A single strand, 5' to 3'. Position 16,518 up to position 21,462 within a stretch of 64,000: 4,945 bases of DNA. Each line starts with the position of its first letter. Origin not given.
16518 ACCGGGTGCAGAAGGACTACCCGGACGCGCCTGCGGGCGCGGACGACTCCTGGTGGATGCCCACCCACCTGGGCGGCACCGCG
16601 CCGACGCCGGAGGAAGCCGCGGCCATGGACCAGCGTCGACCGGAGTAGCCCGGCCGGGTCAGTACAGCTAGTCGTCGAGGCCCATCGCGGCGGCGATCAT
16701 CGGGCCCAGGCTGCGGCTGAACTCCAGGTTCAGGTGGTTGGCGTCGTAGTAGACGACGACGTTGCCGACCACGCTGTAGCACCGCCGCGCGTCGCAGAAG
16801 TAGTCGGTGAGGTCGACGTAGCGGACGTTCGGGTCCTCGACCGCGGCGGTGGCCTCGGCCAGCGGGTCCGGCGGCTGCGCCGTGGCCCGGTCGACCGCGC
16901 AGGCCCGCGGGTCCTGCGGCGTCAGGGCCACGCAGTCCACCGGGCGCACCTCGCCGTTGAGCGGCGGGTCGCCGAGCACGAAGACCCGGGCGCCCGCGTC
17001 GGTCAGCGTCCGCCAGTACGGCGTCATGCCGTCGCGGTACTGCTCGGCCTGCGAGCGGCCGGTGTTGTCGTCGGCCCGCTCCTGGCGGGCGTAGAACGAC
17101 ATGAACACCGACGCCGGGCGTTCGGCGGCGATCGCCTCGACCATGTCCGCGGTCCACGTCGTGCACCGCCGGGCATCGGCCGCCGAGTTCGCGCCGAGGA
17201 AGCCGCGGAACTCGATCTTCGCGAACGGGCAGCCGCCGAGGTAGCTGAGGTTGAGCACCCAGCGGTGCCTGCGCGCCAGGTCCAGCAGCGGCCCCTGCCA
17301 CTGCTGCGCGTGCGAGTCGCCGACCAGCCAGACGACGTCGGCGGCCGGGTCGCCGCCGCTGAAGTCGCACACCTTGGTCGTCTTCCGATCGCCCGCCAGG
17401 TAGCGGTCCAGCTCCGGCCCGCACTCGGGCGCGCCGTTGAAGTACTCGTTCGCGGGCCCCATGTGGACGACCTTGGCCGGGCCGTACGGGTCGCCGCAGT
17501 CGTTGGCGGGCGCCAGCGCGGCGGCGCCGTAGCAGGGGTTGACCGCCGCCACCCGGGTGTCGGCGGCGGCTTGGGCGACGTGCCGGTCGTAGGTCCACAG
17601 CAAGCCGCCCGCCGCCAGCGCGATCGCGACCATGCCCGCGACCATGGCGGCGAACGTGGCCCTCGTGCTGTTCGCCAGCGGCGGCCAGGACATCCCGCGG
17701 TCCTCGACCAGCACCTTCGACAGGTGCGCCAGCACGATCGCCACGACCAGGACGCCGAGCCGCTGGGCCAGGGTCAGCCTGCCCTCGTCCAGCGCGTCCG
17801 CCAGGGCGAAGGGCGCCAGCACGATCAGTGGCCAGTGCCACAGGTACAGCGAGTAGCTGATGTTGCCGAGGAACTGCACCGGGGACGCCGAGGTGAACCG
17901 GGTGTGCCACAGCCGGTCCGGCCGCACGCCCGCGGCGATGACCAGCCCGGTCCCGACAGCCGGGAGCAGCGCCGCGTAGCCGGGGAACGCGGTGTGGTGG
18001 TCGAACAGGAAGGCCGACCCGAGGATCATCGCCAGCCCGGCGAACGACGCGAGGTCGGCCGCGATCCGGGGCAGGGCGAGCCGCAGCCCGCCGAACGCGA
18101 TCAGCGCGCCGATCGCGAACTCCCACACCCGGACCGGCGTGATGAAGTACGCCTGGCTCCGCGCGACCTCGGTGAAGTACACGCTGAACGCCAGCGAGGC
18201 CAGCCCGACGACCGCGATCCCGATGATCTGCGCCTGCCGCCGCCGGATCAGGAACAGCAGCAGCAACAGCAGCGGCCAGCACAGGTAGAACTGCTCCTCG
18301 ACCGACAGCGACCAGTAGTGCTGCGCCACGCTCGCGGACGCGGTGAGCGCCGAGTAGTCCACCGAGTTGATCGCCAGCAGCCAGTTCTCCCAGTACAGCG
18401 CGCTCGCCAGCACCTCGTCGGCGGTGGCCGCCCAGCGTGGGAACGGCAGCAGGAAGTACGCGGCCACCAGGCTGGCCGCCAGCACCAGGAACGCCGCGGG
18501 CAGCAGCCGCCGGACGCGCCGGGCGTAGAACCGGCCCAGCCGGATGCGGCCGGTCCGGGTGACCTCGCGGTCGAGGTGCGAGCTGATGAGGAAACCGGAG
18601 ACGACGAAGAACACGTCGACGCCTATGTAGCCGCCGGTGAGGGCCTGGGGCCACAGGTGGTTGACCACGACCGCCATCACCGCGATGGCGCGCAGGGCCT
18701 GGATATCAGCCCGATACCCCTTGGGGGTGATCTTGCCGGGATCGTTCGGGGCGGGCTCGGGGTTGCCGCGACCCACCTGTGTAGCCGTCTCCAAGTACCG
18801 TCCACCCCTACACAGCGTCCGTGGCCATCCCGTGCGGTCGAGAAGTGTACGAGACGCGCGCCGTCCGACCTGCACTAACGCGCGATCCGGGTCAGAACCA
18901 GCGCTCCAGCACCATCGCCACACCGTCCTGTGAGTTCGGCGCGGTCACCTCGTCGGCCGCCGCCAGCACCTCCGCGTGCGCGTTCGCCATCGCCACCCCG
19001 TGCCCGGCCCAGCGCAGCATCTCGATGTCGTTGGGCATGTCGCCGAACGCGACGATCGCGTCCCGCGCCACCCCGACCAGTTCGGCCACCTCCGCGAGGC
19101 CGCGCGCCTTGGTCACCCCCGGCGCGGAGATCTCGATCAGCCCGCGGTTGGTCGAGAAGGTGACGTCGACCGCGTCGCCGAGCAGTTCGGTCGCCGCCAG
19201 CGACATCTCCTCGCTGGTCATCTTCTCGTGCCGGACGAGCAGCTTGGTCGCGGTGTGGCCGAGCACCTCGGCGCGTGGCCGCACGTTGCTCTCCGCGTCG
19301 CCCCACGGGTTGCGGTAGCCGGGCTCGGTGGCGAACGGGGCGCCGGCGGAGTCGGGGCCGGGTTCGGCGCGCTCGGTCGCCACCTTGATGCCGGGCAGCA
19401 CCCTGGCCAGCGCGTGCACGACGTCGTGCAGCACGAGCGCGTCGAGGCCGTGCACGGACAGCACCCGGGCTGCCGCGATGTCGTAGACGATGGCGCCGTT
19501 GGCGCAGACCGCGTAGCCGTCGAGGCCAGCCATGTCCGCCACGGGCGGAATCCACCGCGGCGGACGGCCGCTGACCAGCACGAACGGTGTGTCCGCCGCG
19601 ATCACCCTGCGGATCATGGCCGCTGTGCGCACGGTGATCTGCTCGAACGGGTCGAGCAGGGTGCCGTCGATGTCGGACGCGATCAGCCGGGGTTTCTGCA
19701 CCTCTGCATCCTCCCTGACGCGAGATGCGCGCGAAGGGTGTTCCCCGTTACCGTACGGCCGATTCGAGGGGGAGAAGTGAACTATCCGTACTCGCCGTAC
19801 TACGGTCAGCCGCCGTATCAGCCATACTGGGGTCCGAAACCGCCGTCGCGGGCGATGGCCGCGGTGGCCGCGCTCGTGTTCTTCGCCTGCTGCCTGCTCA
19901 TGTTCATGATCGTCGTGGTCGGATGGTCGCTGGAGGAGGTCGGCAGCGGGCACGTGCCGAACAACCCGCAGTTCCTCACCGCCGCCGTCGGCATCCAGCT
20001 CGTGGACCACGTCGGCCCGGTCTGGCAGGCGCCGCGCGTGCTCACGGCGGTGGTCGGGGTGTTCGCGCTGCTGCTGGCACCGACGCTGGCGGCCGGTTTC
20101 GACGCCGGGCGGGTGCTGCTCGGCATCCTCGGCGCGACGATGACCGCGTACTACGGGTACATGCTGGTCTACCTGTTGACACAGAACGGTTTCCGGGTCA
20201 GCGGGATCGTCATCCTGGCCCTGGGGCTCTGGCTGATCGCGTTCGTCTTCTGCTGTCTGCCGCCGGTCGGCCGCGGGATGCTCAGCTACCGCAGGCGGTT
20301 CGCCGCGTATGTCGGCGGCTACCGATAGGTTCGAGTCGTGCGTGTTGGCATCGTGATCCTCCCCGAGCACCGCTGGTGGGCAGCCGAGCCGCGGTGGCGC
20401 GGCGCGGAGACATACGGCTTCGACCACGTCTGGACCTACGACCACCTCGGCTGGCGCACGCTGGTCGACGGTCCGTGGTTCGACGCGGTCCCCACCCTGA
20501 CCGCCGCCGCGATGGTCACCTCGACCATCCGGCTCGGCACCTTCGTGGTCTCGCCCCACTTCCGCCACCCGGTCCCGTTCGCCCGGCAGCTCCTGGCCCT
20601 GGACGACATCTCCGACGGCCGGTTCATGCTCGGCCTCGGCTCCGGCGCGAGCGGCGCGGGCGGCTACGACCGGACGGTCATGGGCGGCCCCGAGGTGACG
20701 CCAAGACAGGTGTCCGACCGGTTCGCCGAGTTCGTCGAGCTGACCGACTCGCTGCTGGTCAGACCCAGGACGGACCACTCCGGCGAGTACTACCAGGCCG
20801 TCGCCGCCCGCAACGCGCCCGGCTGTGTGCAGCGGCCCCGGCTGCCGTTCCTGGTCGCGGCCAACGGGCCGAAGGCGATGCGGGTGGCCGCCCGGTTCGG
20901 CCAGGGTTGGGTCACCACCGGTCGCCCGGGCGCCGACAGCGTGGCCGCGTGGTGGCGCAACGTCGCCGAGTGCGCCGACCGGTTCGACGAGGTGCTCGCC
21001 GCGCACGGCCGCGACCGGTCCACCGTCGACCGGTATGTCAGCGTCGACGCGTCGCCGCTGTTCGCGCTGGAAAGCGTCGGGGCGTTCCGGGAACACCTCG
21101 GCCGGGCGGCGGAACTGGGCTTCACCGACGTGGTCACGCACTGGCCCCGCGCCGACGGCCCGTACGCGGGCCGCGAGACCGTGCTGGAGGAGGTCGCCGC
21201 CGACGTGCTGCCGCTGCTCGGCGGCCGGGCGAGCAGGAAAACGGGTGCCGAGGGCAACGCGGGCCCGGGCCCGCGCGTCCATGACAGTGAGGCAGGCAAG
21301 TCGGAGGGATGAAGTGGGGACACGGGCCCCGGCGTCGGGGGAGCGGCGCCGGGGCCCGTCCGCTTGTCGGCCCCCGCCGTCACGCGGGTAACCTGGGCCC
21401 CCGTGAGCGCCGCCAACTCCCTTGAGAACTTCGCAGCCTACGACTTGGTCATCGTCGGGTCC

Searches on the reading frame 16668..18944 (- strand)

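Call 47: search_protein_families(library=pfam, proteins=[window:16668-18944:-], max_evalue=0.00001)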
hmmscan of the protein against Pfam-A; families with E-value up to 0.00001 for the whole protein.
window:16668-18944:- (758 aa): 2 families
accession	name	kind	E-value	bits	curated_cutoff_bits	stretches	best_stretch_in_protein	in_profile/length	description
PF19040.6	SGNH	-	1.6e-34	120.2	27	1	522-751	11-247/248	SGNH domain (fused to AT3 domains)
PF01757.29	Acyl_transf_3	-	2.4e-29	102.8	31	1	79-405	2-320/326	Acyltransferase domain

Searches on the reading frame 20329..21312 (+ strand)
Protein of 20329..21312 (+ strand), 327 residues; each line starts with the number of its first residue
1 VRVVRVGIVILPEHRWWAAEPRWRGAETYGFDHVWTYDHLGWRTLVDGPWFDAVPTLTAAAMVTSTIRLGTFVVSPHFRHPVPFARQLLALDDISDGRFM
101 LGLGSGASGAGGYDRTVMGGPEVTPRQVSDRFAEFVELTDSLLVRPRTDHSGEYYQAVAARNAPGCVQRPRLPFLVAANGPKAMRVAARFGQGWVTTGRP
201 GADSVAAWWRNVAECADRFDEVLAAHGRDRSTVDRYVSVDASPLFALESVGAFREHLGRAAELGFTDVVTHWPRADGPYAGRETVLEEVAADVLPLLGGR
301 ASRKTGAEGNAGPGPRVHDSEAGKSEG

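Call 47: search_protein_families(library=pfam, proteins=[window:20329-21312:+], max_evalue=0.00001)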
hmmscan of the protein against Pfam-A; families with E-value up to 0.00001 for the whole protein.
window:20329-21312:+ (327 aa): 1 family
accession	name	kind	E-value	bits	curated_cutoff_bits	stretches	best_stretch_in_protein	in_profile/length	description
PF00296.26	Bac_luciferase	-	8.5e-40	137.5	27.9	1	23-240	29-227/314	Luciferase-like monooxygenase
